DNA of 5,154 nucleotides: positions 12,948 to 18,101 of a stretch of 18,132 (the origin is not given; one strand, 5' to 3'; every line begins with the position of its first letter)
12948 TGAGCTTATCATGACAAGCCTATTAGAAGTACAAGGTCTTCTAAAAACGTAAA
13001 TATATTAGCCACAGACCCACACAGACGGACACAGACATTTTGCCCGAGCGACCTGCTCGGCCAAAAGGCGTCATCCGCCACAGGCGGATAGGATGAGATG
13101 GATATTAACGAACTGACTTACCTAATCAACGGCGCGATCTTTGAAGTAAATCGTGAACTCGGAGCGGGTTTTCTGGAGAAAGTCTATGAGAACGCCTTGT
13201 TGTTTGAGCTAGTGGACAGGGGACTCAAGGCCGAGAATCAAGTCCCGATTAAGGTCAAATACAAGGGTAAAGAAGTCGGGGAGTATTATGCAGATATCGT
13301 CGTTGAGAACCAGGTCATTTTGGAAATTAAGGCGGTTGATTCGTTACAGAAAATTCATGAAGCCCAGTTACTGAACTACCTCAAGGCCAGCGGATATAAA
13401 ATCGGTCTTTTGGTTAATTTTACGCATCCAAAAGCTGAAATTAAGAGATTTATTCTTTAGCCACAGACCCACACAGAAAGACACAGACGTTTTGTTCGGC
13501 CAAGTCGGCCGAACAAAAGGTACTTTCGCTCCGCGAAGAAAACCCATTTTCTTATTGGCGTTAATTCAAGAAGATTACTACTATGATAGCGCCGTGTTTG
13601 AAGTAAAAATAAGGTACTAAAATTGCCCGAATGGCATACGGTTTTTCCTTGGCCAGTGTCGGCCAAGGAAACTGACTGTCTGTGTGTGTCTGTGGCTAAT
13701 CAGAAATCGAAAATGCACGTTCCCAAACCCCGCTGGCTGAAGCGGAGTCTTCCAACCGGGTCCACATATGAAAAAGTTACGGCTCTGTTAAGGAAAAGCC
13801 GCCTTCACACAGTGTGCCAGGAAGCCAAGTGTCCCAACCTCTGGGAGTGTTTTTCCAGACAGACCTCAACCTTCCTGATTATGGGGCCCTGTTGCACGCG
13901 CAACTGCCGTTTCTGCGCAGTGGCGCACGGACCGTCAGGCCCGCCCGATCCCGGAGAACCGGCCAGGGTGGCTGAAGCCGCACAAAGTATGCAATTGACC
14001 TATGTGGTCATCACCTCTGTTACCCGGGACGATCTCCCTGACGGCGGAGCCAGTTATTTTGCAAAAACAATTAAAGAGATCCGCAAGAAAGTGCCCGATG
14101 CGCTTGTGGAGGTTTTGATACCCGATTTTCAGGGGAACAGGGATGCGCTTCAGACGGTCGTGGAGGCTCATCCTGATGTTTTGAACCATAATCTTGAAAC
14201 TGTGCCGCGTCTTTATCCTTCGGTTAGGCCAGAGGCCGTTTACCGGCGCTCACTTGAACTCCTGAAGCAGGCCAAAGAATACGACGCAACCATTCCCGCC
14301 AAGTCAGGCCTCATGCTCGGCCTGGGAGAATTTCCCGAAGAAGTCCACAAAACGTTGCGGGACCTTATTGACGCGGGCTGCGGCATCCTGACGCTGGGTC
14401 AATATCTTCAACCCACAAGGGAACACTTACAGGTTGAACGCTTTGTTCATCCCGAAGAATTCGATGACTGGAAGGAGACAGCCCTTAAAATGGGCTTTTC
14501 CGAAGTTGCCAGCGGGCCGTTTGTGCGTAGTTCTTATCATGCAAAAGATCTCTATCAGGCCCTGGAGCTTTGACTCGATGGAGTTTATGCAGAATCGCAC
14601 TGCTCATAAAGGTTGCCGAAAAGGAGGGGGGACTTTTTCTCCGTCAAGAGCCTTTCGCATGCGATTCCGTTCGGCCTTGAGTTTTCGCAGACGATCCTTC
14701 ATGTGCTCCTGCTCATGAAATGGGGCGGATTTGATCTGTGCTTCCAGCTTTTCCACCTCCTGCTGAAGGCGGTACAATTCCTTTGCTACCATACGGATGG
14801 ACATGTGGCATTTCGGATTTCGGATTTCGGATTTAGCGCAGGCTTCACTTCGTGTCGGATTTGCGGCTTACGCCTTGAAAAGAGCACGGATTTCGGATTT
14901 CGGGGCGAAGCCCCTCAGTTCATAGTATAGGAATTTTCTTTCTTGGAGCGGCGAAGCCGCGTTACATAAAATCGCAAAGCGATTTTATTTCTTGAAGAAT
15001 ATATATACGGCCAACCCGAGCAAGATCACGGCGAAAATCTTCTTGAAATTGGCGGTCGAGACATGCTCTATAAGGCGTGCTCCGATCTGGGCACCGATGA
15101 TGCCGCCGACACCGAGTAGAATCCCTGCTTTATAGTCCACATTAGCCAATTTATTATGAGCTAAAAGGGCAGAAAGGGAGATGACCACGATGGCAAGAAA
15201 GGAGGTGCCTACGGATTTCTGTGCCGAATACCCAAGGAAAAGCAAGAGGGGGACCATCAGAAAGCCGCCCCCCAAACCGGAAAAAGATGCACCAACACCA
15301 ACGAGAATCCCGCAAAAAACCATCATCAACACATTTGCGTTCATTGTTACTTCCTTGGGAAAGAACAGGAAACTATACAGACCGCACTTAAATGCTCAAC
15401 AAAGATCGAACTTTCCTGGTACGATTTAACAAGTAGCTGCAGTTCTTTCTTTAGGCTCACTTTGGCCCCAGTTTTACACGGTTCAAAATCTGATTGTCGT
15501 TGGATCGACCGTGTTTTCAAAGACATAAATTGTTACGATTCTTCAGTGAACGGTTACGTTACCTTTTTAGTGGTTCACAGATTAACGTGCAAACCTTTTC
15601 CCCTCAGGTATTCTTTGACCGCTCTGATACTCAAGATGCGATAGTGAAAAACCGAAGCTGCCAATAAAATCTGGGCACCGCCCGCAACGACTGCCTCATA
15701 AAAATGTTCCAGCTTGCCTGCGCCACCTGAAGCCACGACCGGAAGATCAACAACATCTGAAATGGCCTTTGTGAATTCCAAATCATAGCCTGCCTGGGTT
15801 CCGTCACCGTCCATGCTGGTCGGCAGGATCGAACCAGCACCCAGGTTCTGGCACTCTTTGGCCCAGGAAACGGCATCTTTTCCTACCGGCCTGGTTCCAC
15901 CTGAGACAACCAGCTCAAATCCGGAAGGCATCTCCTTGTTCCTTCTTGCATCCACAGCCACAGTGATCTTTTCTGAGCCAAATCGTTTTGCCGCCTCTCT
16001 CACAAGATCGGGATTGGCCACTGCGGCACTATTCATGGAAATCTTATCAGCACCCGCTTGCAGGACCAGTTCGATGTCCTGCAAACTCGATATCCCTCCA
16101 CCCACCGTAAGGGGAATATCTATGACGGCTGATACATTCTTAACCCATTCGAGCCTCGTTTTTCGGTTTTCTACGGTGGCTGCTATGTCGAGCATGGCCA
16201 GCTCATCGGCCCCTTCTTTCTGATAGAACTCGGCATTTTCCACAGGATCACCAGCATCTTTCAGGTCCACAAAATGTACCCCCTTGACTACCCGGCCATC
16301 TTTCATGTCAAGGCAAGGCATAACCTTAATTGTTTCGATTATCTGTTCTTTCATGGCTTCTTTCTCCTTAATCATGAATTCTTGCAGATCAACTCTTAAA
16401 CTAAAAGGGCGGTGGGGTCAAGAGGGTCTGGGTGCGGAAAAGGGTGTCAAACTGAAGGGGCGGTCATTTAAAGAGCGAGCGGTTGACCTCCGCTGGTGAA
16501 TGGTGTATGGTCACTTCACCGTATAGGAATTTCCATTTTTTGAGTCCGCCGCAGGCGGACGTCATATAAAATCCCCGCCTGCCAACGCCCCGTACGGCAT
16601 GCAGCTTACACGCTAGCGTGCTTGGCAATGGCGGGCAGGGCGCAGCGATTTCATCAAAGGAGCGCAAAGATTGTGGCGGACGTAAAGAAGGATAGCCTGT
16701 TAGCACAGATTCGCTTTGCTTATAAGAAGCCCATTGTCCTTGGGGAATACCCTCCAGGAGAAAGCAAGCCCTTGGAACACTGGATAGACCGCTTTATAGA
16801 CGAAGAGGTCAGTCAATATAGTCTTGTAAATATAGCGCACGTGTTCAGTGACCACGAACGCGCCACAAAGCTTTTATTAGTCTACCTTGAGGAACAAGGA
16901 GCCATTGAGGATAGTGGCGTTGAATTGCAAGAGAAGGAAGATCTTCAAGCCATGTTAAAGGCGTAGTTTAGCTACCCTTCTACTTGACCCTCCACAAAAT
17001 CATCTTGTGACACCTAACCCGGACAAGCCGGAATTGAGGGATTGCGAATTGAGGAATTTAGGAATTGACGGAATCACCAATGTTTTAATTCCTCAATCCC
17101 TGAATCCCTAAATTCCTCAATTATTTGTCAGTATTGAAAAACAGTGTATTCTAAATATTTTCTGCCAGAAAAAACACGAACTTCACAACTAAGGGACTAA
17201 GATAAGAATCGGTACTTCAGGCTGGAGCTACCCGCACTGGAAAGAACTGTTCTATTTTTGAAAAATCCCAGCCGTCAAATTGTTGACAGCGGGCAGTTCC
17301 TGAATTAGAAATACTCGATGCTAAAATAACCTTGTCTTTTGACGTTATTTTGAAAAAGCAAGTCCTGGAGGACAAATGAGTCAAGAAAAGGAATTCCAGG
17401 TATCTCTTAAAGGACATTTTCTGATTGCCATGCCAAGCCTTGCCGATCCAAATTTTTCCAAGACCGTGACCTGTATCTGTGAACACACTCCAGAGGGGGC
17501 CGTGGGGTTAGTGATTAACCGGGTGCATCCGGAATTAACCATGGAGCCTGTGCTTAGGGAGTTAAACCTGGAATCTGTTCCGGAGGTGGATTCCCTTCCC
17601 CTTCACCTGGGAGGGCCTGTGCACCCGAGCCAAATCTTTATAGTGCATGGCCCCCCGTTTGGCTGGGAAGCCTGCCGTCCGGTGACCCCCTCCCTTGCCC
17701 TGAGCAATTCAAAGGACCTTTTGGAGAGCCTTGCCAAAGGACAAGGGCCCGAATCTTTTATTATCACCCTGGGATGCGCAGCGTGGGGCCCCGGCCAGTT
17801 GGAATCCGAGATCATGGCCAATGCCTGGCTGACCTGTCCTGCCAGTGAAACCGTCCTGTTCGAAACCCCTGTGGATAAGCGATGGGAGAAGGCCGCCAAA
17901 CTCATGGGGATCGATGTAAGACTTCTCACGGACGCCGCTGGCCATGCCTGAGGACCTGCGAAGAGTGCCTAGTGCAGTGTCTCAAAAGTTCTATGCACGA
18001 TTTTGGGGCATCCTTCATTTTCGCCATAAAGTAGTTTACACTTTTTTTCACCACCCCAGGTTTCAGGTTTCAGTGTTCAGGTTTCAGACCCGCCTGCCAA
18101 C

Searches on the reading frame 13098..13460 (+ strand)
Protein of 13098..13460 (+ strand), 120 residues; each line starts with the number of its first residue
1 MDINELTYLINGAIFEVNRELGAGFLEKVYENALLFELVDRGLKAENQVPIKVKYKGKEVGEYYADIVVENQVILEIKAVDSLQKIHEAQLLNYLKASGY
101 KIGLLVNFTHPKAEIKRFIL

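Call 56: search_protein_families(library=pfam, proteins=[window:13098-13460:+], max_evalue=0.001)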
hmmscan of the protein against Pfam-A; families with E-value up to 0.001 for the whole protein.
window:13098-13460:+ (120 aa): 1 family
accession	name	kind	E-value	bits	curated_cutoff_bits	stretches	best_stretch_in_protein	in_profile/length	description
PF13366.12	PDDEXK_3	-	2.3e-43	147.7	22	1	5-118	2-117/117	PD-(D/E)XK nuclease superfamily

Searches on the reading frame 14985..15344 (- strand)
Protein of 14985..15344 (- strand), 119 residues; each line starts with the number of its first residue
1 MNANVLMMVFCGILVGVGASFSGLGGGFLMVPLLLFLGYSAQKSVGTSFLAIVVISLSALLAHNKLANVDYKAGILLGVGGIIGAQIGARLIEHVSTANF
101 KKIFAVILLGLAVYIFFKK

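Call 56: search_protein_families(library=pfam, proteins=[window:14985-15344:-], max_evalue=0.001)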
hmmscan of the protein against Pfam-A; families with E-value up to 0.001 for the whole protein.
window:14985-15344:- (119 aa): 1 family
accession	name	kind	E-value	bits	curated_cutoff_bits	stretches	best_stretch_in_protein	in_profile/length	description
PF01925.25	TauE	-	1.6e-25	90.6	32.6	1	9-119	2-111/237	Sulfite exporter TauE/SafE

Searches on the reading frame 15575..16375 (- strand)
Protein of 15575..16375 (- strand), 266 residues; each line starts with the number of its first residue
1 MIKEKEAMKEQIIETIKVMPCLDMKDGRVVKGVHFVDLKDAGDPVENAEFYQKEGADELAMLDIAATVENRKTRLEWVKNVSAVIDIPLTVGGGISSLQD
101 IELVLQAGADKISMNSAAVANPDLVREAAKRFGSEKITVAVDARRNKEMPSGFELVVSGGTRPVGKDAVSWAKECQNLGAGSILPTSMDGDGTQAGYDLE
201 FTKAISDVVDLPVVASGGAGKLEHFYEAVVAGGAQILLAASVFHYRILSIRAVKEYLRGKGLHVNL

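Call 56: search_protein_families(library=pfam, proteins=[window:15575-16375:-], max_evalue=0.001)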
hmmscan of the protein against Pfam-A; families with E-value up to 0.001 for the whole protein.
window:15575-16375:- (266 aa): 5 families
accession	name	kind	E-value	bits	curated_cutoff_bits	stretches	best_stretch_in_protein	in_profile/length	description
PF00977.27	His_biosynth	-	1.8e-74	250.4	23.6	1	18-247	2-226/228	Histidine biosynthesis protein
PF02581.23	TMP-TENI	-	1.5e-07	31.4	27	0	48-117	108-179/180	Thiamine monophosphate synthase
PF03060.21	NMO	-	2e-06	27.9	28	0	72-119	179-226/331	Nitronate monooxygenase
PF05690.20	ThiG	-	2.9e-06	27.2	23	0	77-128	166-217/247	Thiazole biosynthesis protein ThiG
PF01207.24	Dus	-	3.6e-05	23.5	20.4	1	46-135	142-233/311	Dihydrouridine synthase (Dus)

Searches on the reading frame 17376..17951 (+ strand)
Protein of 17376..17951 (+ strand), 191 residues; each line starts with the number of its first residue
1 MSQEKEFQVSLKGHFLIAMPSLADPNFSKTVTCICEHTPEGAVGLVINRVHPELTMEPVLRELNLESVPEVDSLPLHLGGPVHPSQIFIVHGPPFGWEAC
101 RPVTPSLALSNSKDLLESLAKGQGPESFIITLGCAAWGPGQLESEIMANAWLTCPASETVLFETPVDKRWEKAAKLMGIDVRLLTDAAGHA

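Call 56: search_protein_families(library=pfam, proteins=[window:17376-17951:+], max_evalue=0.001)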
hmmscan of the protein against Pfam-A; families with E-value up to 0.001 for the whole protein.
window:17376-17951:+ (191 aa): 1 family
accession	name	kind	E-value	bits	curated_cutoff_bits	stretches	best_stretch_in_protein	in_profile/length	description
PF02622.21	DUF179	-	5.2e-47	160.2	27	1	20-178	1-157/157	AlgH-like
